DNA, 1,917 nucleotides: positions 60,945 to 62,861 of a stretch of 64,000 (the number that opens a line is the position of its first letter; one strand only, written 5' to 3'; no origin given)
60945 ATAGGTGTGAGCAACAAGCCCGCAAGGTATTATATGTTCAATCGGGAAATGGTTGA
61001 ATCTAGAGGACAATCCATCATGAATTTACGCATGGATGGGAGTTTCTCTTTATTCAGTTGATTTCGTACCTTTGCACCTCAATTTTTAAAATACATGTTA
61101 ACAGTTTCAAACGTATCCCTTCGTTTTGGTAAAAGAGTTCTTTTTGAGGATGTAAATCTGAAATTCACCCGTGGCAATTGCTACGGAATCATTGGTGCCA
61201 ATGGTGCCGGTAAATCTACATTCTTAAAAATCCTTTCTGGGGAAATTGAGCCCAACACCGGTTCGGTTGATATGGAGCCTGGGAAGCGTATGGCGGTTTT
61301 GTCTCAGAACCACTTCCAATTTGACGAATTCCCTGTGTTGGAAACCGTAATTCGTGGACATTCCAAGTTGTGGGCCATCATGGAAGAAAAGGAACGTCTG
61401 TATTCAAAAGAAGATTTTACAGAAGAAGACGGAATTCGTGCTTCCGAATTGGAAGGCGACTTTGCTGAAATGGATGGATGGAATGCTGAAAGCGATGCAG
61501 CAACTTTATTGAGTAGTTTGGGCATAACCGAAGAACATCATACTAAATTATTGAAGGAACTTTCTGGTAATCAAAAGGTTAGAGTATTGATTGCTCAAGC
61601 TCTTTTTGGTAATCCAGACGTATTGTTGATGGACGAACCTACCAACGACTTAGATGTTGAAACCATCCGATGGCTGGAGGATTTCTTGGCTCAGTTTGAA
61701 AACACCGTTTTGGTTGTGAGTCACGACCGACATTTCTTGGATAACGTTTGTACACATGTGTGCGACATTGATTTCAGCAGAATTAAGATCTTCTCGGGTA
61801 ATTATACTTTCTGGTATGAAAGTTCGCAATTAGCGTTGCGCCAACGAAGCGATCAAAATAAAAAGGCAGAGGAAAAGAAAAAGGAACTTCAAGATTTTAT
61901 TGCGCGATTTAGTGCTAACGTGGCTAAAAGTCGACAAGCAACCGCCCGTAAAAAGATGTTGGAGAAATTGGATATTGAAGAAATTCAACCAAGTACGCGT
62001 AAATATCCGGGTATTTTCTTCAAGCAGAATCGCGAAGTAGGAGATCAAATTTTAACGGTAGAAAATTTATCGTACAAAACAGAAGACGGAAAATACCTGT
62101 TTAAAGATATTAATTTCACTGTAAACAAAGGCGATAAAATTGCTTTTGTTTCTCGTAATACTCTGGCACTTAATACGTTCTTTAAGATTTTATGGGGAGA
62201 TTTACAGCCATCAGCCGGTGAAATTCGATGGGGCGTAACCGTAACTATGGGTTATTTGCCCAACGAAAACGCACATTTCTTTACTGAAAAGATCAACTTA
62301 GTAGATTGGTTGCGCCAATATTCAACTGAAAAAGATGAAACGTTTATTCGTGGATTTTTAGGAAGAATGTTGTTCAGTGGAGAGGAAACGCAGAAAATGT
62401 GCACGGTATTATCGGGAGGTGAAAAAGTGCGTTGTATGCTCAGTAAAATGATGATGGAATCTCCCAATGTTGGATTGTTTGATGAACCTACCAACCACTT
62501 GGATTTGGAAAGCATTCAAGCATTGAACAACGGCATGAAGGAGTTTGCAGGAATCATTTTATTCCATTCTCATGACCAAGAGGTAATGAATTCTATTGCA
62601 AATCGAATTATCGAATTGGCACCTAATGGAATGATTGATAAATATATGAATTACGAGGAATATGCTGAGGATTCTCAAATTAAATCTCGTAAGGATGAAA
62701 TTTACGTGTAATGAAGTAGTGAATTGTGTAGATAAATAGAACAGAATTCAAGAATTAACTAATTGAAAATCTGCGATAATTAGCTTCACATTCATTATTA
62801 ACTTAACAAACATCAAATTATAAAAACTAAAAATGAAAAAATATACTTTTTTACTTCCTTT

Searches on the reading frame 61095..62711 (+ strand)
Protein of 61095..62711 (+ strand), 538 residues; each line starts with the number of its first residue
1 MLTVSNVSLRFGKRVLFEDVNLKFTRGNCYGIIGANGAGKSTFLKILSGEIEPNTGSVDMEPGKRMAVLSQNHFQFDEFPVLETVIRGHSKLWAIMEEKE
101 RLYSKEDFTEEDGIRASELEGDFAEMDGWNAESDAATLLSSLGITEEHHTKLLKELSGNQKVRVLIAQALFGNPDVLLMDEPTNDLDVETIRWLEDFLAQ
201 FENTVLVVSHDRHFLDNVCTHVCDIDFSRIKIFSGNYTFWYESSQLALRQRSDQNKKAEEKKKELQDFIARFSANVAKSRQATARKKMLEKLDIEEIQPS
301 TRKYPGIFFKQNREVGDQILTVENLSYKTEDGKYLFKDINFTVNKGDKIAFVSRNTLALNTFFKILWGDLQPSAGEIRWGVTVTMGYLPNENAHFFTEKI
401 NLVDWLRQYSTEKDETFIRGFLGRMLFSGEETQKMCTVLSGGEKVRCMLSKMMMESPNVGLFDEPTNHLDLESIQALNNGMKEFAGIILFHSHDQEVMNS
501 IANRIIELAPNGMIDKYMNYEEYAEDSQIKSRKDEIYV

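Call 18: find_encoding_contigs(protein=window:61095-62711:+, flank=10000, max_places=10)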
Protein window:61095-62711:+ (538 aa): no gene with exactly this product is on record in the collection.
